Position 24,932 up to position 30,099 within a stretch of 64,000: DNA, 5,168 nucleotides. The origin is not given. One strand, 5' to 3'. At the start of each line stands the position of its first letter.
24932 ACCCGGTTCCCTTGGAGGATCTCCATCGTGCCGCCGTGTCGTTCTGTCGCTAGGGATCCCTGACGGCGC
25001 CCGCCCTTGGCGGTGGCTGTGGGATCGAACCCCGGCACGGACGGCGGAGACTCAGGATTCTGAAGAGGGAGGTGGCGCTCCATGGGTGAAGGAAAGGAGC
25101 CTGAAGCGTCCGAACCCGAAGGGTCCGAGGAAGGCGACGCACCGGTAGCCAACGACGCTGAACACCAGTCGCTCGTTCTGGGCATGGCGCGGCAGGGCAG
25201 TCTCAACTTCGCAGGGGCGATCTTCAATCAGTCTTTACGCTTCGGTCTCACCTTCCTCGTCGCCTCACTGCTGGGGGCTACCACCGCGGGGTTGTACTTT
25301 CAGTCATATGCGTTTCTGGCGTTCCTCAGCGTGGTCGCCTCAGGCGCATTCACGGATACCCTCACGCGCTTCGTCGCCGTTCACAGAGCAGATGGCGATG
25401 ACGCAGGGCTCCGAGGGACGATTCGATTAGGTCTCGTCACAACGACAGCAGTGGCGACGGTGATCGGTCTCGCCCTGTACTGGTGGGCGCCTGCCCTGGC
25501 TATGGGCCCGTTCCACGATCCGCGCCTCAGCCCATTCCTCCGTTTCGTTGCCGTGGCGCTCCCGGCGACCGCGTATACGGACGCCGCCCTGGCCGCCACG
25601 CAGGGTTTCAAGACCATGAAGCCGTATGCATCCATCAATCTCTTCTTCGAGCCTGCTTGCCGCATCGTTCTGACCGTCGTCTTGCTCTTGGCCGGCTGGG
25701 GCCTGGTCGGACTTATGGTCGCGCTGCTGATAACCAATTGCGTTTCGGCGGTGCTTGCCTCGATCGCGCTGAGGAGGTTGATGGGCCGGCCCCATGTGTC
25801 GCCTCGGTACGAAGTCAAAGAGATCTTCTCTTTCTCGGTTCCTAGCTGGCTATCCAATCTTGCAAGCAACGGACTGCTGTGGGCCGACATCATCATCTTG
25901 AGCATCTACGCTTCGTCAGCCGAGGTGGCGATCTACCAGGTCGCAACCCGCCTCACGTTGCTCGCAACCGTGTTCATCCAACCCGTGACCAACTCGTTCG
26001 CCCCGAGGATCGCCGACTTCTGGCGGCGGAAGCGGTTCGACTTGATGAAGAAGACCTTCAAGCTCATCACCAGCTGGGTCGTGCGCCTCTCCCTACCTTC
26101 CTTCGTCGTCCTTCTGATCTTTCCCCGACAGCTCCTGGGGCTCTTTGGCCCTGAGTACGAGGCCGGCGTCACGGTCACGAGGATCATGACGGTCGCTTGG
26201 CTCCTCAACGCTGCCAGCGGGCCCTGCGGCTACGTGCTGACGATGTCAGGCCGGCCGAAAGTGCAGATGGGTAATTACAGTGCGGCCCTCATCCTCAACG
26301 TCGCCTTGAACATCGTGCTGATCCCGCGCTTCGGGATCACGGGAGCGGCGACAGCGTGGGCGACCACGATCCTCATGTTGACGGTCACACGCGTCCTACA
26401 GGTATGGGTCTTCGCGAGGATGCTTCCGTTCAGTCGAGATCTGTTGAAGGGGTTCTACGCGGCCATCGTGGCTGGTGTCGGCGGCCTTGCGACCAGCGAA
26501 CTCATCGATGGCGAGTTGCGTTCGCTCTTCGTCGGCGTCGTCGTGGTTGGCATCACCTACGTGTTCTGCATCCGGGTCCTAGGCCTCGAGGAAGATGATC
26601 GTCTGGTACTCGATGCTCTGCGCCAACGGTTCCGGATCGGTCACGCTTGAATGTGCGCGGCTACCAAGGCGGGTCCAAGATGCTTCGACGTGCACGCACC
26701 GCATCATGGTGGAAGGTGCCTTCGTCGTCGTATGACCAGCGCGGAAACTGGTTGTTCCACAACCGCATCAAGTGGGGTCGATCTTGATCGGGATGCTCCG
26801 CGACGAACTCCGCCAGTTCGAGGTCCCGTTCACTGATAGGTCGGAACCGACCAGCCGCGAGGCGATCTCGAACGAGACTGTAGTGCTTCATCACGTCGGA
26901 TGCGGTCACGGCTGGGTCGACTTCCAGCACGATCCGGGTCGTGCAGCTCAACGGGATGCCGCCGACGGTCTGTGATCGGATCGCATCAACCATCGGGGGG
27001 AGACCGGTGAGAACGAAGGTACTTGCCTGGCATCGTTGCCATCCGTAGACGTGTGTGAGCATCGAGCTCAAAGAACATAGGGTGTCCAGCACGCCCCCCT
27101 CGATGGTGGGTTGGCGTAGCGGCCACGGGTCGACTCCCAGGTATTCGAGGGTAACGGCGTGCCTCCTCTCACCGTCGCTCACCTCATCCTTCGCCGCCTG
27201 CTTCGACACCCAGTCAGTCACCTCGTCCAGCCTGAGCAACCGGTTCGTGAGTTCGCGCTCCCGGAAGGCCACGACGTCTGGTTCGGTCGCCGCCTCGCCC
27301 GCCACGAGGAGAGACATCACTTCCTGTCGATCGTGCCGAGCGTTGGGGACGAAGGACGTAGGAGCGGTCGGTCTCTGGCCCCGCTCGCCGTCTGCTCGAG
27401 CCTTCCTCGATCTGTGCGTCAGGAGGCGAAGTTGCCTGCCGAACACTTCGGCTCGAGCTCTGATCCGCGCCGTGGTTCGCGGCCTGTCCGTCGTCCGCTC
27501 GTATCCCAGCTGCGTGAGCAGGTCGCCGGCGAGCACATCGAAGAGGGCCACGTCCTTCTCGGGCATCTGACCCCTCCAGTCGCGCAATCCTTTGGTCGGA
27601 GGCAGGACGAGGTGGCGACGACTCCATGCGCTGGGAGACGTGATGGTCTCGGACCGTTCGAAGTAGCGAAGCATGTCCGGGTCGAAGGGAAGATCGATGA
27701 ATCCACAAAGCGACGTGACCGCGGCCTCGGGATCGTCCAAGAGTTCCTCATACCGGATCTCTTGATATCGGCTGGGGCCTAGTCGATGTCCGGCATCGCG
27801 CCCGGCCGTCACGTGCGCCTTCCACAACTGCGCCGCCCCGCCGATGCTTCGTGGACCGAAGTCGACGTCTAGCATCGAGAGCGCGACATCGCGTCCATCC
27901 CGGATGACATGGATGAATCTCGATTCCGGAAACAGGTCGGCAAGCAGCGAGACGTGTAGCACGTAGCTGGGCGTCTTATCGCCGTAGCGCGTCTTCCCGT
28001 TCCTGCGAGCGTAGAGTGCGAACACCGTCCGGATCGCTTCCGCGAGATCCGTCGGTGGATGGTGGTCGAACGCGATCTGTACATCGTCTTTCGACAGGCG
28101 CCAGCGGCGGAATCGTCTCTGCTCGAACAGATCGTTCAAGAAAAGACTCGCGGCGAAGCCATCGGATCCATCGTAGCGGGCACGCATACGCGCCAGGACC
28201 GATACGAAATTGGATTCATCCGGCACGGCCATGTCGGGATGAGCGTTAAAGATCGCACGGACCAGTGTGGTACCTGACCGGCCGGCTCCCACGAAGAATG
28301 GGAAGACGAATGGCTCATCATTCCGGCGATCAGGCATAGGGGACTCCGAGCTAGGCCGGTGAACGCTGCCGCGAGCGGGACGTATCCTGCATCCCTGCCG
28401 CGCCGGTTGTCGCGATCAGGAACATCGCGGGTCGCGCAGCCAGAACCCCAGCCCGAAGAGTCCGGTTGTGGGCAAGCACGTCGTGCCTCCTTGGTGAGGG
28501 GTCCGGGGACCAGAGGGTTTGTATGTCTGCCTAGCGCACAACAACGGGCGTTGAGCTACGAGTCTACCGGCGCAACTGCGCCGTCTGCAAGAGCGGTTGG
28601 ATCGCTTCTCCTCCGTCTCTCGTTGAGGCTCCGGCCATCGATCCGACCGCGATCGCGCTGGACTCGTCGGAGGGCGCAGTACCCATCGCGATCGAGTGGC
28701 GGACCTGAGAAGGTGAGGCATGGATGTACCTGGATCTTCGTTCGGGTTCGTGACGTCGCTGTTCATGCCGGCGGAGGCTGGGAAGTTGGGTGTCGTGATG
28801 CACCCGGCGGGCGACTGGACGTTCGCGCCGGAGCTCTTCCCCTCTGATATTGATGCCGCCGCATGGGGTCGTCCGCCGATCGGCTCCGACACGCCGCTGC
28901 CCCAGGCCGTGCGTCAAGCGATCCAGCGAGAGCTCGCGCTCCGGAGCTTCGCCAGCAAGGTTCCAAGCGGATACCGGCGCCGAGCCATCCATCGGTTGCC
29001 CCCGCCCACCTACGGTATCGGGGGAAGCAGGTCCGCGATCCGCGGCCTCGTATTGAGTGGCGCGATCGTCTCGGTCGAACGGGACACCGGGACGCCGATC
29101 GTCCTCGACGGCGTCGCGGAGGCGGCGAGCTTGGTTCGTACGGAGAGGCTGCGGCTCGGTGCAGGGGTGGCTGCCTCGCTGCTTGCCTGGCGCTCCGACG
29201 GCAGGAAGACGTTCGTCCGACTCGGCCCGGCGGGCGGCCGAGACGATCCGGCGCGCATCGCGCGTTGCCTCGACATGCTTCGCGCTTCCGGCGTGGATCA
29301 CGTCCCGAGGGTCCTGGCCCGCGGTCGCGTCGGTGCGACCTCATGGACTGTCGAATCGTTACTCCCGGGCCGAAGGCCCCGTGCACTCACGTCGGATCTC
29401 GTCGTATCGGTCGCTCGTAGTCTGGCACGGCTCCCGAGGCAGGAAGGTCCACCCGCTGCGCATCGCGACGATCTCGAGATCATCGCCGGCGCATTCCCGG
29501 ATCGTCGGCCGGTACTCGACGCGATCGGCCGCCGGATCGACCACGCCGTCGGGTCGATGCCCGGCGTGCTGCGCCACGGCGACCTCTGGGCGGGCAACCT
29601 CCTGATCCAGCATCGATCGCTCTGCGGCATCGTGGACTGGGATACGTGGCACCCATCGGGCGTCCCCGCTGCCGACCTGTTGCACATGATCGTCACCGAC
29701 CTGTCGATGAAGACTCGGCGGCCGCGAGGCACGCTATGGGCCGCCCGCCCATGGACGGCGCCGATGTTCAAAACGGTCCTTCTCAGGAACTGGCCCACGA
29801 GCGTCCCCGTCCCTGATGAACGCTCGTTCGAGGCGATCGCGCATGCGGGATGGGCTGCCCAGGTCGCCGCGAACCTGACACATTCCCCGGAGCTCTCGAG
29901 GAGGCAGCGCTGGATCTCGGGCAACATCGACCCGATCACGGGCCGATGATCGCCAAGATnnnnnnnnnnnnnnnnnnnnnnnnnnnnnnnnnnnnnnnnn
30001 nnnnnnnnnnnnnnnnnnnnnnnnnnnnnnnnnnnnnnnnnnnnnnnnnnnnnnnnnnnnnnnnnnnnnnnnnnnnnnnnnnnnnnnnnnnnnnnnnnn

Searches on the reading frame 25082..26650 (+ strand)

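Call 12: search_protein_families(library=pfam, max_evalue=0.001, proteins=[window:25082-26650:+])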
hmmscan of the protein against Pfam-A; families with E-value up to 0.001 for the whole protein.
window:25082-26650:+ (522 aa): 3 families
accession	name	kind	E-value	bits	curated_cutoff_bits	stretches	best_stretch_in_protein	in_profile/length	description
PF01943.22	Polysacc_synt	-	6.9e-20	72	28.2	1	40-313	6-273/274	Polysaccharide biosynthesis protein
PF13440.11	Polysacc_synt_3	-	1.8e-14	54.1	23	1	122-353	55-281/293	Polysaccharide biosynthesis protein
PF01554.23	MatE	-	1.2e-13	51.5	24.9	1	254-411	1-160/161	MatE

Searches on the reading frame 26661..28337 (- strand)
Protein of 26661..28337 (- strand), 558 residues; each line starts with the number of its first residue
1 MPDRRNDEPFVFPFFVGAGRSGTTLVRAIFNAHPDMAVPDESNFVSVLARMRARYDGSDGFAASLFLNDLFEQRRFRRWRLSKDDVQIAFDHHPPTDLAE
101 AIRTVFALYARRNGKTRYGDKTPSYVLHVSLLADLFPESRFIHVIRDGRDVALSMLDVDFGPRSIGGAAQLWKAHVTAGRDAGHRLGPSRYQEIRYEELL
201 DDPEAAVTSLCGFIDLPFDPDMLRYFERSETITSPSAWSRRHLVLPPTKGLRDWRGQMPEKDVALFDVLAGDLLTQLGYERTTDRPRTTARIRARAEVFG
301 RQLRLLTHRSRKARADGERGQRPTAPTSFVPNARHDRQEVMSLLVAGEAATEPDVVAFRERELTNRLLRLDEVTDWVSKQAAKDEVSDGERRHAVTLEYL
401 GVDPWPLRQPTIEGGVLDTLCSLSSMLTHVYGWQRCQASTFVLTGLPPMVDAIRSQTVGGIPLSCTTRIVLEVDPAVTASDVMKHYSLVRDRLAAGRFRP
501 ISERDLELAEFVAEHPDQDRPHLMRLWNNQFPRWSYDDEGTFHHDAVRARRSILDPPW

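Call 12: search_protein_families(library=pfam, max_evalue=0.001, proteins=[window:26661-28337:-])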
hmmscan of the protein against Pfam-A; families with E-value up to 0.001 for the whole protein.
window:26661-28337:- (558 aa): 2 families
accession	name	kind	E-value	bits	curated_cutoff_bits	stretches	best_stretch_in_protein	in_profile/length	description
PF13469.12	Sulfotransfer_3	-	5.6e-34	118.7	27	1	14-220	3-216/216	Sulfotransferase family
PF00685.33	Sulfotransfer_1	-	3e-06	27.3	22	0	16-156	7-108/255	Sulfotransferase domain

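Call 78: search_protein_families(library=ncbifam, max_evalue=0.001, proteins=[window:26661-28337:-])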
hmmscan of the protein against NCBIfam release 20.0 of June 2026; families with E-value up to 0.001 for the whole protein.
window:26661-28337:- (558 aa): 1 family
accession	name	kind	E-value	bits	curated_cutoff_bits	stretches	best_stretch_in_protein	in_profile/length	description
NF052394.1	NodProtNoeE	equivalog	2e-08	33.4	500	1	13-155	11-137/387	nodulation protein NoeE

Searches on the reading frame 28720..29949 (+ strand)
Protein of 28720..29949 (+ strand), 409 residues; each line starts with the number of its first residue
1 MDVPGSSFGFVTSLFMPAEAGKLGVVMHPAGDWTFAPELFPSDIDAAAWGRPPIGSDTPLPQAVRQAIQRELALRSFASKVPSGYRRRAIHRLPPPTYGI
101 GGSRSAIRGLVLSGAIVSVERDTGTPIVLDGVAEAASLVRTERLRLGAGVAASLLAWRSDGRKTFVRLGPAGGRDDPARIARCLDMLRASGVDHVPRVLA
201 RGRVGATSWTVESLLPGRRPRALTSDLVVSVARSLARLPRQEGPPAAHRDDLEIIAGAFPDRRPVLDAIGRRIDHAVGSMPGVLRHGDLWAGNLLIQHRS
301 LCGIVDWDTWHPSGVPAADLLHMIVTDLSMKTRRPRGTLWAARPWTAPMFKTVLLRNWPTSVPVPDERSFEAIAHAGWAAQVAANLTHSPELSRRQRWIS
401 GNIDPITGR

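Call 12: search_protein_families(library=pfam, max_evalue=0.001, proteins=[window:28720-29949:+])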
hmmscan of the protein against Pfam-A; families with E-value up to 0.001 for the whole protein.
window:28720-29949:+ (409 aa): 2 families
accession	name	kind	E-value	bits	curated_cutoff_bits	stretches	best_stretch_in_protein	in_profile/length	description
PF01636.29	APH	-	2e-11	44.5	23.2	1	160-329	19-211/239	Phosphotransferase enzyme family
PF07914.17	DUF1679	-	2e-07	30.7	24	1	272-337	259-327/414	Uncharacterized oxidoreductase dhs-27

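Call 78: search_protein_families(library=ncbifam, max_evalue=0.001, proteins=[window:28720-29949:+])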
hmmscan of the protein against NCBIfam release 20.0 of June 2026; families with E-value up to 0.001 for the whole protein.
window:28720-29949:+ (409 aa): 0 families
